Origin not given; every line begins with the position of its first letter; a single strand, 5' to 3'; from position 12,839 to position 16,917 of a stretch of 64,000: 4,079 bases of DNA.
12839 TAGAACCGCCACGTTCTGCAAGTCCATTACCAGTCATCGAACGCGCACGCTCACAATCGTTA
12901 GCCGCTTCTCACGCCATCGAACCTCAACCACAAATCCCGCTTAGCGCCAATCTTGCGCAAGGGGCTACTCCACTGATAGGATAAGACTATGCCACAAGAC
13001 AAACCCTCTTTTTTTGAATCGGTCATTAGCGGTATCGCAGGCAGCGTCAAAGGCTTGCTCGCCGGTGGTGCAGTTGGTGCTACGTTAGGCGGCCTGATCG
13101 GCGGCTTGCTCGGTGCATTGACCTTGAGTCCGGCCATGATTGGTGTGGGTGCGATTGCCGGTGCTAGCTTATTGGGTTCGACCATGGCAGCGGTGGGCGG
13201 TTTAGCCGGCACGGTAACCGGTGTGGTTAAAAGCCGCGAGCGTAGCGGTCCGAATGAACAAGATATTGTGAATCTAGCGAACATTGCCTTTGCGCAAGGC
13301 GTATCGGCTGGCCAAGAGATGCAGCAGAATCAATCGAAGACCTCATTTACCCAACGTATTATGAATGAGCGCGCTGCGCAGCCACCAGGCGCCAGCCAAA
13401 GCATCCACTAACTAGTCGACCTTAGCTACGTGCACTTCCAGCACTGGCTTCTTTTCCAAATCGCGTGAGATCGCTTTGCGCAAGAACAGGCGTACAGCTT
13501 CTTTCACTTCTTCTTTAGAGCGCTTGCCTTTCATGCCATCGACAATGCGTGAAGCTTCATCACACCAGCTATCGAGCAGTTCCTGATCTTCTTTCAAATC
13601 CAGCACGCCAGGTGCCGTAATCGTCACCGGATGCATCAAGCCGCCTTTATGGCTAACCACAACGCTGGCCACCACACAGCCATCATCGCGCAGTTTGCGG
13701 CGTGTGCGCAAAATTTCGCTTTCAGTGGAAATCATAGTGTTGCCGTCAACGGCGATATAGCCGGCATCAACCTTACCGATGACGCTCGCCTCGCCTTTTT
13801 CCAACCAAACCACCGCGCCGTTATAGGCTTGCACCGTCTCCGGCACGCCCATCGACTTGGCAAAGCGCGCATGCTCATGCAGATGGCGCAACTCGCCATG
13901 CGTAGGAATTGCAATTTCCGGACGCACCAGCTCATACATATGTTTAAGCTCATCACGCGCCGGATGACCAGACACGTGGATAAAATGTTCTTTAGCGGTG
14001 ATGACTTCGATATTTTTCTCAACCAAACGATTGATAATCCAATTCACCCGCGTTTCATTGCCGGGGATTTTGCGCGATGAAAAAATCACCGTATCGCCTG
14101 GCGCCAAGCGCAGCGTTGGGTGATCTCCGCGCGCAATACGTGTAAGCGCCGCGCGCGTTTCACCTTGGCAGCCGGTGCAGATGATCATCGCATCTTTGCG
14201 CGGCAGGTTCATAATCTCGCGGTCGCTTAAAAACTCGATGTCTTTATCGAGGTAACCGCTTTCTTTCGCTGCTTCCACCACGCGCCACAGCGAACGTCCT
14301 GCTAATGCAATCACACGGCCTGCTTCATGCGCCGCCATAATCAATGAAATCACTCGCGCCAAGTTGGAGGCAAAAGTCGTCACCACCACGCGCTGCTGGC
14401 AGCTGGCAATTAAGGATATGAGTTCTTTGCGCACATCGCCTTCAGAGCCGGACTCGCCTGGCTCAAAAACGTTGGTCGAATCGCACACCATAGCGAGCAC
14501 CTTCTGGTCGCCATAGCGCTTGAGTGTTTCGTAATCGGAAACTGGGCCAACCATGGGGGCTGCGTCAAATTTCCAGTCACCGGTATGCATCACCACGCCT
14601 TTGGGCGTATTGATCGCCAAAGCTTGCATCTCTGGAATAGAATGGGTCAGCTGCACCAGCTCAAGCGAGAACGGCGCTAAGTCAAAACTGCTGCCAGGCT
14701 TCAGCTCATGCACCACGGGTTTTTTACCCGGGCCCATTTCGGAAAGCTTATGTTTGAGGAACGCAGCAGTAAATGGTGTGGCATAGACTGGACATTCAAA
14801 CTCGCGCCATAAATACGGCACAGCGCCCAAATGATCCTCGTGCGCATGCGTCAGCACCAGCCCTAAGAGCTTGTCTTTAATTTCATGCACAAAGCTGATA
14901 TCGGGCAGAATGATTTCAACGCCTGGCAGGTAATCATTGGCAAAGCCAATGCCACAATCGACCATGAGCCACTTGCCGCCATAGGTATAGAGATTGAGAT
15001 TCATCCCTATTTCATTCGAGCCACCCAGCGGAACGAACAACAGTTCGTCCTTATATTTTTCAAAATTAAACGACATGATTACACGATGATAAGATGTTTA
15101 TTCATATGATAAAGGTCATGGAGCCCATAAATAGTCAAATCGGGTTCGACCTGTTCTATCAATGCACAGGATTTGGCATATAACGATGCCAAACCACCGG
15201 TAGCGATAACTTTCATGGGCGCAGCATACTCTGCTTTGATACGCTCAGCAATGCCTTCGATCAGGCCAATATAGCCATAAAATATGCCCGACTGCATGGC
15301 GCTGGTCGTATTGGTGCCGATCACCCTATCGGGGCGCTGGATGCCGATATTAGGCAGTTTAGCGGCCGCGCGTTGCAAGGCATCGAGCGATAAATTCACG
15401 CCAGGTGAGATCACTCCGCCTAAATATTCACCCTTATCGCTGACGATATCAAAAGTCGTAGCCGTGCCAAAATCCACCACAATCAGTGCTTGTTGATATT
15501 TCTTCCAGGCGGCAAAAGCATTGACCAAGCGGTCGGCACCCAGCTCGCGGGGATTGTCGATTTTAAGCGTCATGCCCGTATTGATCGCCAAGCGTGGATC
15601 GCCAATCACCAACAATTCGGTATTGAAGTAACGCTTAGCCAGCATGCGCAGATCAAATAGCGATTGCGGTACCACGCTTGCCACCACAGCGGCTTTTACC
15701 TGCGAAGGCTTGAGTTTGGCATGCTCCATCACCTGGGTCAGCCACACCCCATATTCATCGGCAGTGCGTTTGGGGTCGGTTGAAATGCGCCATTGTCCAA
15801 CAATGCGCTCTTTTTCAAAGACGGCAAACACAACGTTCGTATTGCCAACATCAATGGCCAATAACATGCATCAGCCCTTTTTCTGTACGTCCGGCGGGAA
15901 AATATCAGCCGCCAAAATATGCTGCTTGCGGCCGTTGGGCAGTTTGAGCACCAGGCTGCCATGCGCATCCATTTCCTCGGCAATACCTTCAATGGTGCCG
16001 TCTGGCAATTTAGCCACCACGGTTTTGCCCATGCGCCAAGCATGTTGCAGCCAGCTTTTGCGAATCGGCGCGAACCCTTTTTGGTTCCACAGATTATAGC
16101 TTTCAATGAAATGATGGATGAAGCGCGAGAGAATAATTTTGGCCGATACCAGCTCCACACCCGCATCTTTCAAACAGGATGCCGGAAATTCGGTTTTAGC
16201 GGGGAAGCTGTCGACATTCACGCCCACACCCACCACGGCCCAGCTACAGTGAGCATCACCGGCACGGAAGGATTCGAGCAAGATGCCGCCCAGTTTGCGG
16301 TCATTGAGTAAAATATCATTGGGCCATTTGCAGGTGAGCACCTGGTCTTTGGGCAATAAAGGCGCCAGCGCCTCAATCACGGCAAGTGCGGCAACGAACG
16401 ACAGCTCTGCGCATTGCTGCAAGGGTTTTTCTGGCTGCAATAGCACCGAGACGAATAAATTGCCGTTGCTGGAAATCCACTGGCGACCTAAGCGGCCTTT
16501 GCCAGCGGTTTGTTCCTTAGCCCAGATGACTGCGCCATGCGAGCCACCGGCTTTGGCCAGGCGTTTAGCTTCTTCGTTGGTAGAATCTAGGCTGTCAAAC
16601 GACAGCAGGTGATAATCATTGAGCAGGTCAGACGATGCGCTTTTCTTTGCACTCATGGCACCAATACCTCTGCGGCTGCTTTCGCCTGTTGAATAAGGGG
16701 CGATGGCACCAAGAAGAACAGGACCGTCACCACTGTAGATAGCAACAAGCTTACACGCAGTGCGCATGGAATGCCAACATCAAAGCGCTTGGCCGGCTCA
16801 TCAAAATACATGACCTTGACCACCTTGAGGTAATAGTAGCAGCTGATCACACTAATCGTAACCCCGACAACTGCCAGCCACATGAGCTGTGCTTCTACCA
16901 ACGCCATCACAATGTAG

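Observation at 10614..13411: Four-gene operon of paralogous Gly/Ala-rich 'bilobed hydrophobic' membrane proteins inserted in reverse orientation into a conserved housekeeping block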

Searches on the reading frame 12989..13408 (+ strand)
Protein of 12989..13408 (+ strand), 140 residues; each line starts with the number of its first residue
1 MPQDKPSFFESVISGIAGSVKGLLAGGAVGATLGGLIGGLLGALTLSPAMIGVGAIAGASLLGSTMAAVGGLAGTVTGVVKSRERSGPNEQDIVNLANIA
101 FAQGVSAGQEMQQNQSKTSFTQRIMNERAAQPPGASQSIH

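Call 3: search_protein_families(library=pfam, proteins=[window:12989-13408:+], max_evalue=10)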
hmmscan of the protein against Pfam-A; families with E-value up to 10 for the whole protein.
window:12989-13408:+ (140 aa): 5 families
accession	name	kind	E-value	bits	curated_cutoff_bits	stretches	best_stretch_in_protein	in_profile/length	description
PF20721.2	C19orf12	-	0.013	15.7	30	2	50-100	48-98/163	C19orf12-like protein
PF13488.11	Gly-zipper_Omp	-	0.018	15.4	25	2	53-82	9-39/46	Glycine zipper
PF13441.11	Gly-zipper_YMGG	-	0.034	14.3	28.9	2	52-81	12-42/45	YMGG-like Gly-zipper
PF15475.11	UPF0444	-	0.038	14.7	27.6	1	24-86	21-83/91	Transmembrane protein C12orf23, UPF0444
PF10247.14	Romo1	-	8.9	7.2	27.6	0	67-95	14-42/66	Reactive mitochondrial oxygen species modulator 1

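Call 4: search_protein_families(library=ncbifam, proteins=[window:12989-13408:+], max_evalue=10)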
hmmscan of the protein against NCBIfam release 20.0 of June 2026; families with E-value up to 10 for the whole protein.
window:12989-13408:+ (140 aa): 4 families
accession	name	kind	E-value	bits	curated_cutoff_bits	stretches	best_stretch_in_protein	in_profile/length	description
NF006107.0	PRK08258.1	equivalog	0.13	11.5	330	1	35-131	154-250/277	enoyl-CoA hydratase family protein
NF051442.1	NheB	equivalog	1.7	7.6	500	1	26-101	238-307/398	non-hemolytic enterotoxin subunit B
NF053524.1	thylo_ssl2009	equivalog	3.2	8.5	58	1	67-123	15-70/90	ssl2009 family thylakoid membrane protein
NF053611.1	YiaD_Gzip_OmpA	equivalog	6.1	6.5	175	1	65-118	27-78/206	YiaD family glycine zipper/OmpA-like lipoprotein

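Call 38: search_protein_families(library=pfam, alignment_id=A4, max_evalue=0.1)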
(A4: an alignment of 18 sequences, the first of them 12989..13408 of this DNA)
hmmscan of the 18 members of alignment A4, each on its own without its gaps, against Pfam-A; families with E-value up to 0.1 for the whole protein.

A. member 1, window:12989-13408:+ (140 aa): 4 families
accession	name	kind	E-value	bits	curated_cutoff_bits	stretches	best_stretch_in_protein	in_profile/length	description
PF20721.2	C19orf12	-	0.013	15.7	30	0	50-100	48-98/163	C19orf12-like protein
PF13488.11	Gly-zipper_Omp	-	0.018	15.4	25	0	53-82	9-39/46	Glycine zipper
PF13441.11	Gly-zipper_YMGG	-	0.034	14.3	28.9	0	52-81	12-42/45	YMGG-like Gly-zipper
PF15475.11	UPF0444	-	0.038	14.7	27.6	1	24-86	21-83/91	Transmembrane protein C12orf23, UPF0444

B. families by the number of members that match (of 18 scanned): 6 families
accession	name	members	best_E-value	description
PF13441.11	Gly-zipper_YMGG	3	0.0073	YMGG-like Gly-zipper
PF05818.17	TraT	2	0.016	Enterobacterial TraT complement resistance protein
PF13488.11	Gly-zipper_Omp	2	0.018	Glycine zipper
PF20721.2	C19orf12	1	0.013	C19orf12-like protein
PF15475.11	UPF0444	1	0.038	Transmembrane protein C12orf23, UPF0444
PF17537.7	DUF5455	1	0.073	Family of unknown function (DUF5455)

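Call 40: search_solved_structures(query=A4, max_evalue=10)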
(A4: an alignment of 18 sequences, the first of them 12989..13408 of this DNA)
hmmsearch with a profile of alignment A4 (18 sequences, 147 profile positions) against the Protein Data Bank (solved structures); distinct sequences matched with E-value up to 10: 15.
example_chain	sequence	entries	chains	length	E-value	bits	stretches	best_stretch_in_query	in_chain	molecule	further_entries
9fsm_A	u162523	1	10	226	0.0035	20.4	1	22-135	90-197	TraT complement resistance protein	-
2z2l_B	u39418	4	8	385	0.04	17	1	89-115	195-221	Penicillin-binding protein 2X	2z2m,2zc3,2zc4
6zz5_AAA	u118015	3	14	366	0.13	15.3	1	14-75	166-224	SmhB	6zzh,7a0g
1pmd_A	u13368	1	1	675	0.14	15.2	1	89-115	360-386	PEPTIDOGLYCAN SYNTHESIS MULTIFUNCTIONAL ENZYME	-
1qme_A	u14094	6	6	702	0.15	15.1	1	89-115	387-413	PENICILLIN-BINDING PROTEIN 2X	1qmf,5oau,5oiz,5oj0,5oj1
1pyy_A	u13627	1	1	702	0.15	15.1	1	89-115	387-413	Penicillin-binding protein 2X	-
9tiu_A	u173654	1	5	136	0.16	15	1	21-85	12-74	Large-conductance mechanosensitive channel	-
28oa_A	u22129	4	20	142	0.17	14.9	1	21-85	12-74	Large-conductance mechanosensitive channel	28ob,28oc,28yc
9fs5_A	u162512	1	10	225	0.25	14.4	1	22-137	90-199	TraT complement resistance protein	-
9e2v_A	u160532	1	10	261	0.35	13.9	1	22-137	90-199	TraT complement resistance protein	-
6lm0_A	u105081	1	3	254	0.44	13.6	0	15-67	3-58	Rhodopsin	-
1rp5_A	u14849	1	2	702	0.68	13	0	89-115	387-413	penicillin-binding protein 2x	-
9tiv_A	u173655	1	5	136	1.5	11.8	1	21-85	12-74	Large-conductance mechanosensitive channel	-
3a01_A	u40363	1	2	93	2.1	11.3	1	98-144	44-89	Homeodomain-containing protein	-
6xrr_J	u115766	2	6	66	5.6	10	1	24-60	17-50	RHS repeat protein | Rhs1 protein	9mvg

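Call 41: search_solved_structures(query=A4, max_evalue=0.2, show_alignments=3)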
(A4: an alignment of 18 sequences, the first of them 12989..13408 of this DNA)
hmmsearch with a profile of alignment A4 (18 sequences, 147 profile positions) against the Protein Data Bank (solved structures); distinct sequences matched with E-value up to 0.2: 8.
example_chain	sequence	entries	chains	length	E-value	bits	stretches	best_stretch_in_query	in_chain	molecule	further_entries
9fsm_A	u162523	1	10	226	0.0035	20.4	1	22-135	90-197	TraT complement resistance protein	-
2z2l_B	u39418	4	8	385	0.04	17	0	89-115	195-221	Penicillin-binding protein 2X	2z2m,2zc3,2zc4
6zz5_AAA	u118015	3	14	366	0.13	15.3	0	14-75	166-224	SmhB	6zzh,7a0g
1pmd_A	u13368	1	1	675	0.14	15.2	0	89-115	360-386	PEPTIDOGLYCAN SYNTHESIS MULTIFUNCTIONAL ENZYME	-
1qme_A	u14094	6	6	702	0.15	15.1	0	89-115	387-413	PENICILLIN-BINDING PROTEIN 2X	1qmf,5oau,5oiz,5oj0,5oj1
1pyy_A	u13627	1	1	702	0.15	15.1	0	89-115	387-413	Penicillin-binding protein 2X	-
9tiu_A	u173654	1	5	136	0.16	15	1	21-85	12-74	Large-conductance mechanosensitive channel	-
28oa_A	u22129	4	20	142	0.17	14.9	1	21-85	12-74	Large-conductance mechanosensitive channel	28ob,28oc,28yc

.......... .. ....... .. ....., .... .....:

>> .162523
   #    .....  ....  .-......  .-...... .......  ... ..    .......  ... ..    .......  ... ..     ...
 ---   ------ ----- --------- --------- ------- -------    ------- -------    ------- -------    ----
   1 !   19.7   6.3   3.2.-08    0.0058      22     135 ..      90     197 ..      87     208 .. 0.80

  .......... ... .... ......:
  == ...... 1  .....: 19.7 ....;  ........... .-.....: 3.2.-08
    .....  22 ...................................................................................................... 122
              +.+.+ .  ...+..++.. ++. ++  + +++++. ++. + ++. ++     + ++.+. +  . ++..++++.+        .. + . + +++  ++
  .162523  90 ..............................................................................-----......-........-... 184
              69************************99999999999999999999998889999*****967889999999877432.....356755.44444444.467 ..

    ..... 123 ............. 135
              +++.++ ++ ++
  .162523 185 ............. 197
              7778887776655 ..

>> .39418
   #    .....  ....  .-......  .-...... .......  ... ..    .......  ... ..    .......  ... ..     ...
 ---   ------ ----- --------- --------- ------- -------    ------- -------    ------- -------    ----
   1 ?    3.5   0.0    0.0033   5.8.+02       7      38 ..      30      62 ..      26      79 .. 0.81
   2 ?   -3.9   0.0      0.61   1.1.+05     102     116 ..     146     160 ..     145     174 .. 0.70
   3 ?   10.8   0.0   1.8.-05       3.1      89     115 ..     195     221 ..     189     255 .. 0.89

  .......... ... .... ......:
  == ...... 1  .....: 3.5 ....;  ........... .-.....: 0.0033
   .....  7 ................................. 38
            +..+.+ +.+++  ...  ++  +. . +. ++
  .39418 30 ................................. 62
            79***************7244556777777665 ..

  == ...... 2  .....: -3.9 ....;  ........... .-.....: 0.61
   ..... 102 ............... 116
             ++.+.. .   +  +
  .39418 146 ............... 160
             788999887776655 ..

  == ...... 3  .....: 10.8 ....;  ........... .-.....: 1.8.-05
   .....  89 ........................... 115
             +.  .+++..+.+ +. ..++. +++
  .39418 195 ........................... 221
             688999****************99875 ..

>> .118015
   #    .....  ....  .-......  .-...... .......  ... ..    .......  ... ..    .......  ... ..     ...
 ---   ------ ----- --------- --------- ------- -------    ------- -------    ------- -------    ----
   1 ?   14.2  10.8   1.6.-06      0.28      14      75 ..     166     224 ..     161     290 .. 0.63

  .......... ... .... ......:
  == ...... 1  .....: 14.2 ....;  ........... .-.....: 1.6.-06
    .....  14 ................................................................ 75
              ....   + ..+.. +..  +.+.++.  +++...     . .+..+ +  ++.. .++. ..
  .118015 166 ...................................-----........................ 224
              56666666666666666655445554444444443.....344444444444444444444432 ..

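Call 65: find_homologous_proteins(query=window:12989-13408:+, max_evalue=0.001)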
Query window:12989-13408:+ (140 aa): 11 proteins with E <= 0.001 among 408 candidates.
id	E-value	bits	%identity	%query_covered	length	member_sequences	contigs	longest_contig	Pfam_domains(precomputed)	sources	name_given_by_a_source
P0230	5.7e-78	277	100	100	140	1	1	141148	-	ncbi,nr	ncbi:MAG: hypothetical protein SFT92_07225 [Rickettsiales bacterium]|nr:hypothetical protein [Ricket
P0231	4.3e-28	116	49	100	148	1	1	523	-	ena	-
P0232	7.1e-27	112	49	98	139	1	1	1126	-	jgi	jgi:hypothetical protein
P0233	7.9e-27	111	50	97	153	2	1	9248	-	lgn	-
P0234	8.0e-26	108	51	94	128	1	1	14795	-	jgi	jgi:hypothetical protein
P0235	2.6e-25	107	49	97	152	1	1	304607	-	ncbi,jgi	jgi:hypothetical protein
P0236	1.2e-22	98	45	84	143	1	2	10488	-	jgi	jgi:hypothetical protein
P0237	6.2e-22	96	48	87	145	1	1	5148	-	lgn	-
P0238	2.1e-18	84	43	89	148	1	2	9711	-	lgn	-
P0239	1.8e-13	68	41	89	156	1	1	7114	-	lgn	-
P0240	2.2e-13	68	42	90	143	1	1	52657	-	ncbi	-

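Call 74: predict_structure(alignment_id=A5)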
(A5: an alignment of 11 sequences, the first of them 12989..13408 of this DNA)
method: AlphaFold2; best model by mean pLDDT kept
length: 140 residues; sequences in the alignment: 11
mean_pLDDT: 55.0   pTM: 0.23
mean pLDDT of the five models: 55.0, 54.7, 52.9, 51.2, 44.1
residues with pLDDT >= 90: 0; 70-90: 13; 50-70: 76; < 50: 51
segments of 3 or more residues with pLDDT < 50: 1-7, 9-13, 15-23, 50-52, 70-72, 76-84, 137-140
pLDDT, mean of each block of 10 residues (from residue 1): 46 46 50 55 53 50 51 46 50 67 69 62 73 52
secondary structure, 60 per line:
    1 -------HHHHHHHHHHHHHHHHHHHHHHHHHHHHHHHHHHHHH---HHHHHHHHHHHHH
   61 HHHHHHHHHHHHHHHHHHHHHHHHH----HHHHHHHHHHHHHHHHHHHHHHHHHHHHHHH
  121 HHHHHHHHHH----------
elements in order: H8-44 H48-85 H90-130

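Call 105: search_protein_families(library=padloc, proteins=[window:12989-13408:+], max_evalue=0.01)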
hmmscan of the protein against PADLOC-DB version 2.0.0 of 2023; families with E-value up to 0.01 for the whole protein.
window:12989-13408:+ (140 aa): 0 families

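Call 106: search_protein_families(library=phrogs, proteins=[window:12989-13408:+], max_evalue=0.01)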
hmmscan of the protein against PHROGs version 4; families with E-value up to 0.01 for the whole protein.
window:12989-13408:+ (140 aa): 2 families
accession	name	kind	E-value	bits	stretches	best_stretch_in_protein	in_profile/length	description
phrog_10341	-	lysis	0.0013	18.6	1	21-119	130-227/577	endolysin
phrog_34863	-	unknown function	0.0062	15.7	1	18-78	392-443/966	-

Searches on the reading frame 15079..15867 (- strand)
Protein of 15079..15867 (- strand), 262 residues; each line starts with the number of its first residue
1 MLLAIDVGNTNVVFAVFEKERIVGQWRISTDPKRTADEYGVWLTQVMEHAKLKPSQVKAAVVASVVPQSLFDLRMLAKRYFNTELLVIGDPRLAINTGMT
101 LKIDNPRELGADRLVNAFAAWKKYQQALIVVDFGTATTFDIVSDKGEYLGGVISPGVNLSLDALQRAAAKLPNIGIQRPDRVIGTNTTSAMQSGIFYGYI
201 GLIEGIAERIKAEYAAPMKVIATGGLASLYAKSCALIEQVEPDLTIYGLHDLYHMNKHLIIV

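Call 29: search_protein_families(library=ncbifam, proteins=[window:15079-15867:-], max_evalue=0.00001)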
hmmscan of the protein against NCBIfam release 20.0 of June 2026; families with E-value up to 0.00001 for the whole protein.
window:15079-15867:- (262 aa): 31 families (the best 25 are shown)
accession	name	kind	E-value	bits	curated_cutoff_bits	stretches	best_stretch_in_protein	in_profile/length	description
NF009844.0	PRK13318.1-2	equivalog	8.2e-116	385.6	331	1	1-258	1-256/259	type III pantothenate kinase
NF009855.0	PRK13321.1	equivalog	2.1e-97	325.4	233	1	1-257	1-255/256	type III pantothenate kinase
NF009847.0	PRK13318.1-5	equivalog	5.4e-91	304.4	381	1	1-257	1-255/256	type III pantothenate kinase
NF009843.0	PRK13318.1-1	equivalog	3.4e-87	291.9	426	1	1-258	1-255/259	type III pantothenate kinase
NF009848.0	PRK13318.1-6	equivalog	4e-82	275.4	248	1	1-257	1-255/256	type III pantothenate kinase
NF009845.0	PRK13318.1-3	equivalog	1.1e-78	264.1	358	1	1-257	1-255/258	type III pantothenate kinase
TIGR00671.1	baf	subfamily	6.8e-69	232.3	58.2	1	2-251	1-240/243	type III pantothenate kinase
NF009846.0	PRK13318.1-4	equivalog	2.7e-66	223.6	432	1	1-256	1-253/255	type III pantothenate kinase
NF009849.0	PRK13320.1-1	equivalog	6.9e-46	156.7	354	1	2-257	10-264/267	type III pantothenate kinase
NF009861.0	PRK13324.1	equivalog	6.5e-45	153.7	495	1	1-251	1-248/258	type III pantothenate kinase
NF009852.0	PRK13320.1-4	equivalog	1.3e-38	132.8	439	1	3-241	16-253/270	pantothenate kinase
NF009853.0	PRK13320.1-5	equivalog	8.1e-38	130.3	287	1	1-254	1-238/243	type III pantothenate kinase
NF009871.0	PRK13331.1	equivalog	1.8e-30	106.1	251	1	3-251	10-245/253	pantothenate kinase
NF009850.0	PRK13320.1-2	equivalog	5.4e-30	104.9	321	1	1-257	1-238/241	type III pantothenate kinase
NF009860.0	PRK13322.1-5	equivalog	2.8e-29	102.6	288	1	1-252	1-243/248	pantothenate kinase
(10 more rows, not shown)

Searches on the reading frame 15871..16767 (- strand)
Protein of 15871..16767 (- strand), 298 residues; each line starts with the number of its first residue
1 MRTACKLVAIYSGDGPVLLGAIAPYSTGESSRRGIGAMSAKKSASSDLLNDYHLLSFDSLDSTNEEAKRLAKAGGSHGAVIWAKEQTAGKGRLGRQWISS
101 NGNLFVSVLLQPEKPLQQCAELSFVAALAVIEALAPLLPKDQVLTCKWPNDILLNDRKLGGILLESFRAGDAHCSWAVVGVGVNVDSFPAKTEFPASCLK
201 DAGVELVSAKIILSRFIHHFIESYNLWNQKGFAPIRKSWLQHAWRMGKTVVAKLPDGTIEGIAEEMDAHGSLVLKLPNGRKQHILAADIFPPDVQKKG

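Call 29: search_protein_families(library=ncbifam, proteins=[window:15871-16767:-], max_evalue=0.00001)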
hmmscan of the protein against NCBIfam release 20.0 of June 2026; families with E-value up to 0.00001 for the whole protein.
window:15871-16767:- (298 aa): 11 families
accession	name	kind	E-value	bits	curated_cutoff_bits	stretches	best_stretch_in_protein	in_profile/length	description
TIGR00121.1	birA_ligase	equivalog_domain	1.1e-54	185.5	83.1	1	56-289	4-232/235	biotin--[acetyl-CoA-carboxylase] ligase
NF008848.0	PRK11886.1-3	equivalog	8.5e-40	136.7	362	1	44-281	70-306/319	bifunctional biotin--[acetyl-CoA-carboxylase] ligase/biotin operon repressor BirA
NF006206.0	PRK08330.1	equivalog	2.3e-39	135.2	311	1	52-289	11-238/243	biotin--protein ligase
NF008847.0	PRK11886.1-2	equivalog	1.1e-33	116.9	293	1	60-282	87-308/320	bifunctional biotin--[acetyl-CoA-carboxylase] ligase/biotin operon repressor BirA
NF005405.0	PRK06955.1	equivalog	1.5e-32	112.9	312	1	77-288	64-290/300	biotin--[acetyl-CoA-carboxylase] ligase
NF008850.0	PRK11886.1-5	equivalog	2.8e-28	99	489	1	55-284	82-310/320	bifunctional biotin--[acetyl-CoA-carboxylase] ligase/biotin operon repressor BirA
NF008849.0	PRK11886.1-4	equivalog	1.2e-25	90.3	474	1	49-277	76-303/320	bifunctional biotin--[acetyl-CoA-carboxylase] ligase/biotin operon repressor BirA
NF008846.0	PRK11886.1-1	equivalog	8e-23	81.2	353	1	60-288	83-305/312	bifunctional biotin--[acetyl-CoA-carboxylase] ligase/biotin operon repressor BirA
NF009862.0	PRK13325.1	equivalog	2.8e-18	66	761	1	62-287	92-318/592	bifunctional biotin--[acetyl-CoA-carboxylase] ligase/type III pantothenate kinase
NF006294.0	PRK08477.1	equivalog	4.9e-17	62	179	1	53-228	5-165/214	biotin--[acetyl-CoA-carboxylase] ligase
NF004607.0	PRK05935.1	equivalog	5.1e-16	59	219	1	58-201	9-152/190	biotin--protein ligase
